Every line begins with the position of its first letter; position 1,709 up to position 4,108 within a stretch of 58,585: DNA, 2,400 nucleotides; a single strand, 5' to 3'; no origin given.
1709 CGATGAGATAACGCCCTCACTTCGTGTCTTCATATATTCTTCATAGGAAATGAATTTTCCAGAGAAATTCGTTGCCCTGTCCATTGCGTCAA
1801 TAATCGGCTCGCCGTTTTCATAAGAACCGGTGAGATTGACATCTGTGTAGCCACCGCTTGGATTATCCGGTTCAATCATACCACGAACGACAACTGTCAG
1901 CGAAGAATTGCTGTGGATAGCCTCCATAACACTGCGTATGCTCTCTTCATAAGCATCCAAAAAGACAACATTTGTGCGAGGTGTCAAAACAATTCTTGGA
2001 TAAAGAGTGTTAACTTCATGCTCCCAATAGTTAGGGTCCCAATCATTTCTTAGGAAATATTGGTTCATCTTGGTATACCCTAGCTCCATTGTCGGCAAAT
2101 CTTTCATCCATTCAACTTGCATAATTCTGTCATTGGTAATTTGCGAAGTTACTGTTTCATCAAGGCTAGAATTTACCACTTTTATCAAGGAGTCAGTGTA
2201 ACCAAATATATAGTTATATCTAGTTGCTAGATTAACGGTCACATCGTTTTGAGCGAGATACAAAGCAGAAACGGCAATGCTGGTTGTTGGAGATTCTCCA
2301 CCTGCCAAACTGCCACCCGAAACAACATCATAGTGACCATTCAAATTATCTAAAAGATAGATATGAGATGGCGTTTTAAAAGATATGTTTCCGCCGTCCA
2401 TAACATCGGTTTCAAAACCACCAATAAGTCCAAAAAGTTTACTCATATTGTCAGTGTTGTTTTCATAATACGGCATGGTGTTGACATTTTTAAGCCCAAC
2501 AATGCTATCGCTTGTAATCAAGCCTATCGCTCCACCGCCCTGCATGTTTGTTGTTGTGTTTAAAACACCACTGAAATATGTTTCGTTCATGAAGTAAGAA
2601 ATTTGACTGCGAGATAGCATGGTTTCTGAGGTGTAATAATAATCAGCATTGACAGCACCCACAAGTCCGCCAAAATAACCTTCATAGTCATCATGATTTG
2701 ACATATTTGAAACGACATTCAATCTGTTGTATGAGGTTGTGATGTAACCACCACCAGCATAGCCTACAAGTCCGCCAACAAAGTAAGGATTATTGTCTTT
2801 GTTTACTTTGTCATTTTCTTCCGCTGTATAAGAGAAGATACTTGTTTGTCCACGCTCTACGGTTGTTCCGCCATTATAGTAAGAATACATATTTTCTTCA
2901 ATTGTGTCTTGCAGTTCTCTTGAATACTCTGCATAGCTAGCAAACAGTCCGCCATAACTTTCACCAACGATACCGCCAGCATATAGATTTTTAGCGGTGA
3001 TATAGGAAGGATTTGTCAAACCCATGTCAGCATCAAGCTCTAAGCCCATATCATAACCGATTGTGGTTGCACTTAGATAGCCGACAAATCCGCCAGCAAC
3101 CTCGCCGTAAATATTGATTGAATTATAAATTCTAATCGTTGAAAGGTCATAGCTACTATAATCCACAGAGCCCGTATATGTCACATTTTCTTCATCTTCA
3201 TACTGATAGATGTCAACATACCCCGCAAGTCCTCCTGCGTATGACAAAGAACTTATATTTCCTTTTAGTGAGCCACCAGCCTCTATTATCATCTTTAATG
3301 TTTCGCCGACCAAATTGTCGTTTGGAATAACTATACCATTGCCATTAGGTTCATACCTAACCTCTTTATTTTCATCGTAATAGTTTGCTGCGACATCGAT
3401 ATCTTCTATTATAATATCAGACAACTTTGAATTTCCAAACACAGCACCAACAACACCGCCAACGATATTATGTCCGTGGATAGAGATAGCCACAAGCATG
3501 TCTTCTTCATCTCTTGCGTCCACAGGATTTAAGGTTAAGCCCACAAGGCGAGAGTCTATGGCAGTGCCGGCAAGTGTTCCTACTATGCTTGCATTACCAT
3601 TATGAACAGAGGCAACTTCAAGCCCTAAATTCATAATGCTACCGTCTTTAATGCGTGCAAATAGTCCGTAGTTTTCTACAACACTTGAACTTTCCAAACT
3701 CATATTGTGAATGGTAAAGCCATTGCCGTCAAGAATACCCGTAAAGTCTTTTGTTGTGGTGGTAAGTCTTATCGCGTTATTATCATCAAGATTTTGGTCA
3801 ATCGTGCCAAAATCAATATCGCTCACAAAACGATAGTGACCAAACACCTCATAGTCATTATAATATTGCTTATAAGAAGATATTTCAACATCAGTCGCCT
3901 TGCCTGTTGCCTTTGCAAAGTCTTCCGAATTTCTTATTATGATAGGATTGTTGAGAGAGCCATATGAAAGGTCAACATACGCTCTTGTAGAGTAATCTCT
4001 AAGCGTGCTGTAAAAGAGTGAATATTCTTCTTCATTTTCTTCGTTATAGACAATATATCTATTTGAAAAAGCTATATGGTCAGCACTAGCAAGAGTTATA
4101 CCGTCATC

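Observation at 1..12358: Unannotated giant lipoprotein (>4,100 aa) with several GLUG/beta-helix modules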

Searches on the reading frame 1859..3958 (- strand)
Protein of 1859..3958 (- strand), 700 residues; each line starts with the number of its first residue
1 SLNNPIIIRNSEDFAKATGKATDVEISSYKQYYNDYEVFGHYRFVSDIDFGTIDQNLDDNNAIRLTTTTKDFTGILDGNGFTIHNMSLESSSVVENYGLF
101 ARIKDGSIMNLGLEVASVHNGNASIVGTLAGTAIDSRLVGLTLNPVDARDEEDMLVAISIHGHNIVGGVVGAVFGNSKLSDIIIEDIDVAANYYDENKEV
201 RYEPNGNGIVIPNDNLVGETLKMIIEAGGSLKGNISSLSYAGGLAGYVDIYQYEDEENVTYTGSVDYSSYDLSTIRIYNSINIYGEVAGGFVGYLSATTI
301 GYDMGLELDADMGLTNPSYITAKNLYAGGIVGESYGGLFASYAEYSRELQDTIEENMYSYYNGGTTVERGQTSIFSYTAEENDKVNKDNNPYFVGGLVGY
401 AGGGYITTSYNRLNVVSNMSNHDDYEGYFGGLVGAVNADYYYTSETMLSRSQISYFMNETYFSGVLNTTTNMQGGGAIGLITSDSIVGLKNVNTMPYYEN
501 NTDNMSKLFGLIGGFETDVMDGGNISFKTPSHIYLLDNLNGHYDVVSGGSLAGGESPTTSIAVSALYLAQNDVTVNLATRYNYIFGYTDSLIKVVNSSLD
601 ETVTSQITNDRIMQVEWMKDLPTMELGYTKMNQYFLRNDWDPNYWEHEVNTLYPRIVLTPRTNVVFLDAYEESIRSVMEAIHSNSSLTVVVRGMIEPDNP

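Call 13: search_protein_families(library=pfam, proteins=[window:1859-3958:-], max_evalue=10)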
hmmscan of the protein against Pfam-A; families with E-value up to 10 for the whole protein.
window:1859-3958:- (700 aa): 1 family
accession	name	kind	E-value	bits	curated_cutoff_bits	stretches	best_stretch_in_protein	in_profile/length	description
PF04715.19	Anth_synt_I_N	-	1.4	9.7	23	1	382-402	72-97/140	Anthranilate synthase component I, N terminal region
